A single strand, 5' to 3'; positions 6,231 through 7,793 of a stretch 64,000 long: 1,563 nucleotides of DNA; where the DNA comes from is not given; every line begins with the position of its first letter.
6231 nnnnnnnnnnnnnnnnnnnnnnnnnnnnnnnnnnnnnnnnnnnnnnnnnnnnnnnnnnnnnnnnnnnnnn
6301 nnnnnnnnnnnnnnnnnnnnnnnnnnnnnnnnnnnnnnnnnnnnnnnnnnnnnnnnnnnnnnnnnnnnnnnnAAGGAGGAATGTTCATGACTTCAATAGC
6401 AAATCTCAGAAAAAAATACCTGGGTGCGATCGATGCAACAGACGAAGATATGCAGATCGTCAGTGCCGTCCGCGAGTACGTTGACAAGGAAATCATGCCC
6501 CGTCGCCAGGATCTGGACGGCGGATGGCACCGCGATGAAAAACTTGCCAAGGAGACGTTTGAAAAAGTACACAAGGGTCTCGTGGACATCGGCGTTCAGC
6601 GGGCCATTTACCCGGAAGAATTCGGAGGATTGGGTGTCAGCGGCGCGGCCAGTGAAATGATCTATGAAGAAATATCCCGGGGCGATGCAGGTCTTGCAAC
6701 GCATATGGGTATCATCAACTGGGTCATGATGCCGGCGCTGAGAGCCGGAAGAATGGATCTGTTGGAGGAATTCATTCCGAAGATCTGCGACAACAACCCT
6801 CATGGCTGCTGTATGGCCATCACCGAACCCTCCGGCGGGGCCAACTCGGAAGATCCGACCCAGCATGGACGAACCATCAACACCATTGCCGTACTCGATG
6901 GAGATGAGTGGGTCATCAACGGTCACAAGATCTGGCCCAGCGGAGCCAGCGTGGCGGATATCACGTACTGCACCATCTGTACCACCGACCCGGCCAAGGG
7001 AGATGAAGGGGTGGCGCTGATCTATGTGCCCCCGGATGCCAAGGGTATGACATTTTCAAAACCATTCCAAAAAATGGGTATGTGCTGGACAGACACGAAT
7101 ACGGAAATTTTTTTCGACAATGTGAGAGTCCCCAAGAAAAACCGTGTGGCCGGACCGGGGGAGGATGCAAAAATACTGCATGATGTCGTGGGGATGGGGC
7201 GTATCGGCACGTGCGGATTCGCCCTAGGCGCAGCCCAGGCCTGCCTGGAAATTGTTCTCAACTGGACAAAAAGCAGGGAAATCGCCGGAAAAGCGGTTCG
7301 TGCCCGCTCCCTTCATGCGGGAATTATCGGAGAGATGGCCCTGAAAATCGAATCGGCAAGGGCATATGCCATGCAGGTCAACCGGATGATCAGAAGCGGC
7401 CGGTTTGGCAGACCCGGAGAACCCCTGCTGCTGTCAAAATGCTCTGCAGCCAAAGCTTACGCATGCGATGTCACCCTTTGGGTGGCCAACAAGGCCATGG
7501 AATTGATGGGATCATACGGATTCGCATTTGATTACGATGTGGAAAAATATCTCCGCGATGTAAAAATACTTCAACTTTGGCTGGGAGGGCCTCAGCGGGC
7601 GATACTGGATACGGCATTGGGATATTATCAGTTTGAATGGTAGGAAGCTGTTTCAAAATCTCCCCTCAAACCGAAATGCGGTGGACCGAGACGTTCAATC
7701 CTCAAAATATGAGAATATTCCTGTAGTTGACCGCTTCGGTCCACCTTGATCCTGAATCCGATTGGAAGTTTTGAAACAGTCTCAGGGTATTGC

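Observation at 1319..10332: One heterodimeric ATPase pair next to two paralogous HgdAB/BcrBC-type catalytic modules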

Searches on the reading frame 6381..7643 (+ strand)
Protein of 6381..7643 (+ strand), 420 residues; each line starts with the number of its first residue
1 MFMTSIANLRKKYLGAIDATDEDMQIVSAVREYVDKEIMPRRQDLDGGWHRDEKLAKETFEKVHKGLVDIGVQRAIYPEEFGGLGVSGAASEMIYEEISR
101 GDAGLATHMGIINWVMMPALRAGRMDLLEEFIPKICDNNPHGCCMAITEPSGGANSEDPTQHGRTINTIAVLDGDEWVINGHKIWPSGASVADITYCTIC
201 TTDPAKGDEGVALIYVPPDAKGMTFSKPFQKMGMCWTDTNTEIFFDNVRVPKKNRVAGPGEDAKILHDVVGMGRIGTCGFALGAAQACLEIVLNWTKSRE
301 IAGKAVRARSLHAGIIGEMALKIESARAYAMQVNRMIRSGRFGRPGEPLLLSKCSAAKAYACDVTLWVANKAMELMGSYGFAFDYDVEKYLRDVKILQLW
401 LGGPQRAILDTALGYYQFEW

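Call 3: search_protein_families(library=pfam, proteins=[window:6381-7643:+], max_evalue=0.01)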
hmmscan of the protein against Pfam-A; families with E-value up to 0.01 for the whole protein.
window:6381-7643:+ (420 aa): 4 families
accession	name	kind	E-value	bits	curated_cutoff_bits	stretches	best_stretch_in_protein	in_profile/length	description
PF00441.29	Acyl-CoA_dh_1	-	4.5e-23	82.5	22.4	1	271-402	12-136/150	Acyl-CoA dehydrogenase, C-terminal domain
PF02770.24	Acyl-CoA_dh_M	-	4.6e-16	59.2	33.3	1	144-248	1-97/97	Acyl-CoA dehydrogenase, middle domain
PF02771.21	Acyl-CoA_dh_N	-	1.1e-15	58.4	22.9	1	20-137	1-111/113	Acyl-CoA dehydrogenase, N-terminal domain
PF08028.16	Acyl-CoA_dh_2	-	3.8e-13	50.3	22.7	1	276-399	2-128/134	Acyl-CoA dehydrogenase, C-terminal domain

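Call 4: search_protein_families(library=ncbifam, proteins=[window:6381-7643:+], max_evalue=0.01)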
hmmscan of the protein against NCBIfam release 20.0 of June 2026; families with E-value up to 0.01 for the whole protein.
window:6381-7643:+ (420 aa): 19 families
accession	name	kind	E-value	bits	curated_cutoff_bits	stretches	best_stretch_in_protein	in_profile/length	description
NF042972.1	AcrlCoAredClosAcrC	equivalog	2e-51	174.8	640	1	19-402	5-363/378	acryloyl-CoA reductase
NF045552.1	GlutCoADH_Des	equivalog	3.2e-49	168.1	470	1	21-399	7-363/387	glutaryl-CoA dehydrogenase Acd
NF043006.1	CyhCrbnylCoADH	equivalog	2.2e-40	138.8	650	1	22-405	7-365/380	cyclohexane-1-carbonyl-CoA dehydrogenase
NF058590.1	AcCoDHFadEBacil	equivalog_domain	3.1e-32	111.9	600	1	17-400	19-395/586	acyl-CoA dehydrogenase FadE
NF042439.1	SulpropCoADesulf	equivalog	8.5e-28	97.1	600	1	66-399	32-354/379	3-sulfinopropanoyl-CoA desulfinase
NF008997.0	PRK12341.1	equivalog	3.4e-27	95.5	537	1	57-399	36-360/382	acyl-CoA dehydrogenase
NF045652.1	ProlPCPDhRedW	equivalog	5.1e-25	88.1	650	1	41-394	15-352/376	L-prolyl-[peptidyl-carrier protein] dehydrogenase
NF052270.1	Staph_DH_FadE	equivalog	9.8e-25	87.1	600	1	18-395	20-373/400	acyl-CoA dehydrogenase FadE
TIGR03207.1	cyc_hxne_CoA_dh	equivalog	1.1e-21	77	575.35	1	48-402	23-358/372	cyclohexanecarboxyl-CoA dehydrogenase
NF053553.1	prodigi_MBC_PigA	equivalog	1.8e-21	76.7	500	1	52-393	29-357/381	prodigiosin MBC biosynthesis dehydrogenase PigA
NF002885.1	PRK03354.1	equivalog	2.8e-20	72.7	540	1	20-408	6-366/378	crotonobetainyl-CoA dehydrogenase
TIGR03204.1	pimC_large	equivalog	6.5e-19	68.1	623.85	1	21-310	6-278/395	pimeloyl-CoA dehydrogenase large subunit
NF049984.1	Rv1679_FadE16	equivalog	1.4e-13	50.8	600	1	169-395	126-345/371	Rv1679 family acyl-CoA dehydrogenase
TIGR04022.1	sulfur_SfnB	equivalog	2e-13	50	430.9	1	69-396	49-361/391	SfnB family sulfur acquisition oxidoreductase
TIGR03203.1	pimD_small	equivalog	1.9e-12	47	652.7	1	166-397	136-358/378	pimeloyl-CoA dehydrogenase small subunit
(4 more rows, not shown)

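Call 45: search_solved_structures(query=window:6381-7643:+, max_evalue=1e-20)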
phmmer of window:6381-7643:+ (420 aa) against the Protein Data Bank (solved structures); distinct sequences matched with E-value up to 1e-20: 57.
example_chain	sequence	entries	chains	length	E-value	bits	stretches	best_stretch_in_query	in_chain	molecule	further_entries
4l1f_A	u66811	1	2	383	4.7e-43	150.8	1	20-405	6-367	Acyl-CoA dehydrogenase domain protein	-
5ol2_C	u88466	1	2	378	3.5e-41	144.6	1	32-404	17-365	Acyl-CoA dehydrogenase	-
3pfd_A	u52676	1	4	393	6.1e-41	143.8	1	21-410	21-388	Acyl-CoA dehydrogenase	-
4u83_A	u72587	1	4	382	6.9e-41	143.7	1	20-404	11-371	Acyl-CoA dehydrogenase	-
7w0j_A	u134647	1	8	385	1.9e-39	138.9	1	20-405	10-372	Acyl-CoA dehydrogenase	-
8i4p_A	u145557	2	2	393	2e-39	138.8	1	20-405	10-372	Acyl-CoA dehydrogenase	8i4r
1jqi_A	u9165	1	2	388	2.3e-39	138.7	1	26-404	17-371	short chain acyl-CoA dehydrogenase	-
3mpi_A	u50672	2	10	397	3.4e-39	138.1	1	25-397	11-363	Glutaryl-CoA dehydrogenase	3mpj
2jif_A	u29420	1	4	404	1.8e-38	135.7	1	19-404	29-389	SHORT/BRANCHED CHAIN SPECIFIC ACYL-COA DEHYDROGENASE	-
7y0a_A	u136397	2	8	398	4.6e-38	134.3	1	24-404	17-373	Short-chain specific acyl-CoA dehydrogenase, mitochondrial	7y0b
8sgs_A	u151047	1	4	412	5.1e-38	134.2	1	23-404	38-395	Short-chain specific acyl-CoA dehydrogenase, mitochondrial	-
1ukw_A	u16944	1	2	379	1.1e-37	133.2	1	19-403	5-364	acyl-CoA dehydrogenase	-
5lnx_A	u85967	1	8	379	1.2e-37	133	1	19-404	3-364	Acyl-CoA dehydrogenase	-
2vig_A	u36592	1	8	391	3.3e-37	131.5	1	25-404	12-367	SHORT-CHAIN SPECIFIC ACYL-COA DEHYDROGENASE,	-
4n5f_A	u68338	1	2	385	2.6e-36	128.6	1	64-404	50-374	Putative acyl-CoA dehydrogenase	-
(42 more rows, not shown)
